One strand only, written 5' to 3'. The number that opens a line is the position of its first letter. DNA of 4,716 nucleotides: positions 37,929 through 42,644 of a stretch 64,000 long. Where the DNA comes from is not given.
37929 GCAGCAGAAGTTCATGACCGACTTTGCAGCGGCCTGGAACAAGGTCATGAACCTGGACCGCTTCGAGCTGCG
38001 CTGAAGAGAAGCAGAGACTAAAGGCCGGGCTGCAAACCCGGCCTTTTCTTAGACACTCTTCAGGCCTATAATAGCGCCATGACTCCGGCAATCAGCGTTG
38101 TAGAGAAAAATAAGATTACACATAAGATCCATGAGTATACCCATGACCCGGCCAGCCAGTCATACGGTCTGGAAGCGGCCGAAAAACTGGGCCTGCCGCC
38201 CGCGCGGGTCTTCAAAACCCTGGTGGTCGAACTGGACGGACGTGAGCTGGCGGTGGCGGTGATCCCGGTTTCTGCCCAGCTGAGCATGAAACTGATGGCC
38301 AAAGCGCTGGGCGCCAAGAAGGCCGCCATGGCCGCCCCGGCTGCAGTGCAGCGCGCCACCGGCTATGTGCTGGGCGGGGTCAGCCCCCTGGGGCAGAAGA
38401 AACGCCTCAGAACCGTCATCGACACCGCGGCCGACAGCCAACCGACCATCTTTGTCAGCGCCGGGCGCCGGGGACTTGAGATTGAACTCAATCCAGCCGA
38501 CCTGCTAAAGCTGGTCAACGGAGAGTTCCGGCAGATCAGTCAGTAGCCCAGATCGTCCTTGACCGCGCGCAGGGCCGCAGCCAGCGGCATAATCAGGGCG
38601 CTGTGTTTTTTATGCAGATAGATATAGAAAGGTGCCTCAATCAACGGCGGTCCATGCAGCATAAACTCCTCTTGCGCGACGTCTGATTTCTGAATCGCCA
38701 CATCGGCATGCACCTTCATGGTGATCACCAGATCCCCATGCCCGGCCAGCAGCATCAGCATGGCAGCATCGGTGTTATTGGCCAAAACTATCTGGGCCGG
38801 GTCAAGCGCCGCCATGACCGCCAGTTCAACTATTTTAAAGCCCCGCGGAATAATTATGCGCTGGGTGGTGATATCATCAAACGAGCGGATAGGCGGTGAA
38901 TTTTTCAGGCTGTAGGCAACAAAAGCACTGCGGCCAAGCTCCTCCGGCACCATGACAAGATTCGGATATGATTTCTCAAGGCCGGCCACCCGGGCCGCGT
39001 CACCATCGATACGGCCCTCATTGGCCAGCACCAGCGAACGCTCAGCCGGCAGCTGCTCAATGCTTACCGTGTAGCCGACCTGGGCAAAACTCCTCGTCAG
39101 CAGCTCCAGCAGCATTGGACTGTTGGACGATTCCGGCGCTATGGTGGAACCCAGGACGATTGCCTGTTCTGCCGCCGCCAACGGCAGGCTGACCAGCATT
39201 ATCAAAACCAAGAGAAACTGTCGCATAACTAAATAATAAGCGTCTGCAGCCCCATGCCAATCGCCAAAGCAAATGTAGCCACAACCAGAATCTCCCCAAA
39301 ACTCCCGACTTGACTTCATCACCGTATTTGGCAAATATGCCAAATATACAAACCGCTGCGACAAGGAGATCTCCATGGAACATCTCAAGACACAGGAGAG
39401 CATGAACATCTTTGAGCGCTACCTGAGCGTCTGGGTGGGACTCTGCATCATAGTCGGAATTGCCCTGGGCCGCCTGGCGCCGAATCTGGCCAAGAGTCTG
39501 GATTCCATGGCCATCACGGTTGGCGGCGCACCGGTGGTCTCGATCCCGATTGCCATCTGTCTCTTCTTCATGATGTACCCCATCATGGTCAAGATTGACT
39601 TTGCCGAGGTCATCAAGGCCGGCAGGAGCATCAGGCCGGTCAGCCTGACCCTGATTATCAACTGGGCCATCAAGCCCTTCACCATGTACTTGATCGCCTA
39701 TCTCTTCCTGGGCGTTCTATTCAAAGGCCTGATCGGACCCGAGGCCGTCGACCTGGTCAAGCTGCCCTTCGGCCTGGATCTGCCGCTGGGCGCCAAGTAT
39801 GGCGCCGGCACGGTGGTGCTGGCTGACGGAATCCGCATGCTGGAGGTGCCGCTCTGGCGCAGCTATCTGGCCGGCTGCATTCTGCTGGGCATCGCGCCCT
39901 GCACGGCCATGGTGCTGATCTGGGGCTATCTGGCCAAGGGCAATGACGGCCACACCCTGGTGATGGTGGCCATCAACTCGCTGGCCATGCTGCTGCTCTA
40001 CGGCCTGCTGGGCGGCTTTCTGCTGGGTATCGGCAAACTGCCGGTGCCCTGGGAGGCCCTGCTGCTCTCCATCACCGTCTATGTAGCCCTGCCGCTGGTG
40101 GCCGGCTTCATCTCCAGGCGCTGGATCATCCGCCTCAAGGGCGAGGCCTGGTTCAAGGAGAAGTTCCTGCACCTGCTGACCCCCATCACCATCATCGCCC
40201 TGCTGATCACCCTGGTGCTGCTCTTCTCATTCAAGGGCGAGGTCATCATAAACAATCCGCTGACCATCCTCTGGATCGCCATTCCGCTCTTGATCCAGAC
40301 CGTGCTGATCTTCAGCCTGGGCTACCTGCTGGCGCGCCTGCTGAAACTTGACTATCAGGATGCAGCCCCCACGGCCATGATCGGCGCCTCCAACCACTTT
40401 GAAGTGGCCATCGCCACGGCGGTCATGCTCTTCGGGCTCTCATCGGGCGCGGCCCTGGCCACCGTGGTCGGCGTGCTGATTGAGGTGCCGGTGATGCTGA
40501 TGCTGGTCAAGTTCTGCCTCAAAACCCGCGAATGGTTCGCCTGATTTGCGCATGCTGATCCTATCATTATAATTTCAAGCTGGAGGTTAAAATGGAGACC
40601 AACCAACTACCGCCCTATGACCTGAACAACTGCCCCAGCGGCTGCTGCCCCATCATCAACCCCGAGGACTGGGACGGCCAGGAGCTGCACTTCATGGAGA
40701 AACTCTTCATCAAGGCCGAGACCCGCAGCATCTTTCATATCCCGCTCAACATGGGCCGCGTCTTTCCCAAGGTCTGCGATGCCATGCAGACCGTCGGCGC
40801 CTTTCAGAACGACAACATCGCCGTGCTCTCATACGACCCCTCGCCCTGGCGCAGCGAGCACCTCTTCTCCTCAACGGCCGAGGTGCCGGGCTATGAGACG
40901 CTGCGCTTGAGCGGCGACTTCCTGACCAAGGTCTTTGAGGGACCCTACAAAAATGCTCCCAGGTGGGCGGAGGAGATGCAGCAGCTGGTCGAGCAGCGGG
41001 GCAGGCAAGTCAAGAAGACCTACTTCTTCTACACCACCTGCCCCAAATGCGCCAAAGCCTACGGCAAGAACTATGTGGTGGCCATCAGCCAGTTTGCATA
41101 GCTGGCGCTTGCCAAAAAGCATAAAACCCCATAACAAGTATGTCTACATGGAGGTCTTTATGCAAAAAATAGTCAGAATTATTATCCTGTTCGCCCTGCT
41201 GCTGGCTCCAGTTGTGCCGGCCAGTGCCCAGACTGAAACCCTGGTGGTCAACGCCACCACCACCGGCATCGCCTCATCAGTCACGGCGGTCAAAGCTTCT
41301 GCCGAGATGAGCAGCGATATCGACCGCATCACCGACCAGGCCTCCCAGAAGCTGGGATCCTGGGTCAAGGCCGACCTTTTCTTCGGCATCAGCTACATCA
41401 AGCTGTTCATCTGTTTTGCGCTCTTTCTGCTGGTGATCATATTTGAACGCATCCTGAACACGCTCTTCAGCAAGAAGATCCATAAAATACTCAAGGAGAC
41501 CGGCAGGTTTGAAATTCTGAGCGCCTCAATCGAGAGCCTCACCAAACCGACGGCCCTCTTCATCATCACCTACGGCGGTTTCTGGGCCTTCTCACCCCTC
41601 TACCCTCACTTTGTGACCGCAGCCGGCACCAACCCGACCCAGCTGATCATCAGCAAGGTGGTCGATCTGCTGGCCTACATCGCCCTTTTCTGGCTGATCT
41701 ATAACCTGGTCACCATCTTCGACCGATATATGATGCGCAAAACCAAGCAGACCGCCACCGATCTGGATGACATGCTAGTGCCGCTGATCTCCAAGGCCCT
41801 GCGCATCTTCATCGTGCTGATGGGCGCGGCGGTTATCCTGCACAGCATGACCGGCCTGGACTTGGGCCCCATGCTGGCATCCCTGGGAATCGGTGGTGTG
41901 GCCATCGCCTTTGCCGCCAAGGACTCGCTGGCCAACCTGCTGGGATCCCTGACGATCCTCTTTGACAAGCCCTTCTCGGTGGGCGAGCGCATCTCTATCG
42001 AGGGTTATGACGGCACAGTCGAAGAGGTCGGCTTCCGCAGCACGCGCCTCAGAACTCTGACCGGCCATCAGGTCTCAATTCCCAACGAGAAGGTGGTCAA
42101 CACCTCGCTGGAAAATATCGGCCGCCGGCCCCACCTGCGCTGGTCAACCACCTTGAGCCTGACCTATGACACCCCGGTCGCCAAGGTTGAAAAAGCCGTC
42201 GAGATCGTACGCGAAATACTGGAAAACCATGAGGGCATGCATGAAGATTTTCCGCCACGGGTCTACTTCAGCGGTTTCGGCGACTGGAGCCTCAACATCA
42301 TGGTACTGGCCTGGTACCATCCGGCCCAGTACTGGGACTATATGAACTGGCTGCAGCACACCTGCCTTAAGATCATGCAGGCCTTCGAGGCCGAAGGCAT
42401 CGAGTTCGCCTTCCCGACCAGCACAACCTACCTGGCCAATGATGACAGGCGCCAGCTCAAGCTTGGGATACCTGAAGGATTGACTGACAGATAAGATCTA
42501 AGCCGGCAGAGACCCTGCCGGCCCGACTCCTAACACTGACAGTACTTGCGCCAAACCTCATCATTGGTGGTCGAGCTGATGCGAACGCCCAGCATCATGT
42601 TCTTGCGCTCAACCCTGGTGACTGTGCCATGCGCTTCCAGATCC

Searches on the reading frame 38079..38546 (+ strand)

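Call 55: search_protein_families(library=pfam, proteins=[window:38079-38546:+], max_evalue=0.00001)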
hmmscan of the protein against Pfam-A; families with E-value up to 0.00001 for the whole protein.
window:38079-38546:+ (155 aa): 1 family
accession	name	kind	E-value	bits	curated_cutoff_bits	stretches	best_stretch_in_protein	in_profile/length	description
PF04073.20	tRNA_edit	-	2.6e-26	92.5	25.5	1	32-145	9-123/123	Aminoacyl-tRNA editing domain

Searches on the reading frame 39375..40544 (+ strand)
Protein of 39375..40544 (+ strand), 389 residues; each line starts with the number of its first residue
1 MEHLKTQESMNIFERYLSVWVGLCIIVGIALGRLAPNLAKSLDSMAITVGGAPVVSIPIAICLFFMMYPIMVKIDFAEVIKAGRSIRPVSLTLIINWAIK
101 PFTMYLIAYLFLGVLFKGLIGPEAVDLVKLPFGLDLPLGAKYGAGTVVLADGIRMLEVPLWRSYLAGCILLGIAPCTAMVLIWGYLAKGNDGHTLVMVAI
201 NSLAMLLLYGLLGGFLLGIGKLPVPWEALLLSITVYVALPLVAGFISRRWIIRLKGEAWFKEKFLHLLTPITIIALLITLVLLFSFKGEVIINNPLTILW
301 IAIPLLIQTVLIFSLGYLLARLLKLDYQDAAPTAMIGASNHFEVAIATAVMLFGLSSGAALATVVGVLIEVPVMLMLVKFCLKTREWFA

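Call 55: search_protein_families(library=pfam, proteins=[window:39375-40544:+], max_evalue=0.00001)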
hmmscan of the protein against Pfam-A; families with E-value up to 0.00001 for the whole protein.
window:39375-40544:+ (389 aa): 2 families
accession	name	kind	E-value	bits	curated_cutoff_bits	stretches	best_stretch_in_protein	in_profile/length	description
PF01758.21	SBF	-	4.4e-39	134.6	24.3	1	60-293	1-190/191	Sodium Bile acid symporter family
PF13593.11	SBF_like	-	1.3e-08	34.9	25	1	22-369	4-296/313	SBF-like CPA transporter family (DUF4137)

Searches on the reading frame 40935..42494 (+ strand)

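Call 55: search_protein_families(library=pfam, proteins=[window:40935-42494:+], max_evalue=0.00001)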
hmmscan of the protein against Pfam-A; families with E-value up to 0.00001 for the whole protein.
window:40935-42494:+ (519 aa): 2 families
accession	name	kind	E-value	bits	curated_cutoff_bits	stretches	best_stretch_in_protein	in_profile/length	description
PF00924.24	MS_channel_2nd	-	4e-21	75.3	20.2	1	330-395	1-66/68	Mechanosensitive ion channel, beta-domain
PF21082.3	MS_channel_3rd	-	1e-17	64.7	21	1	406-491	4-88/88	Mechanosensitive ion channel MscS, C-terminal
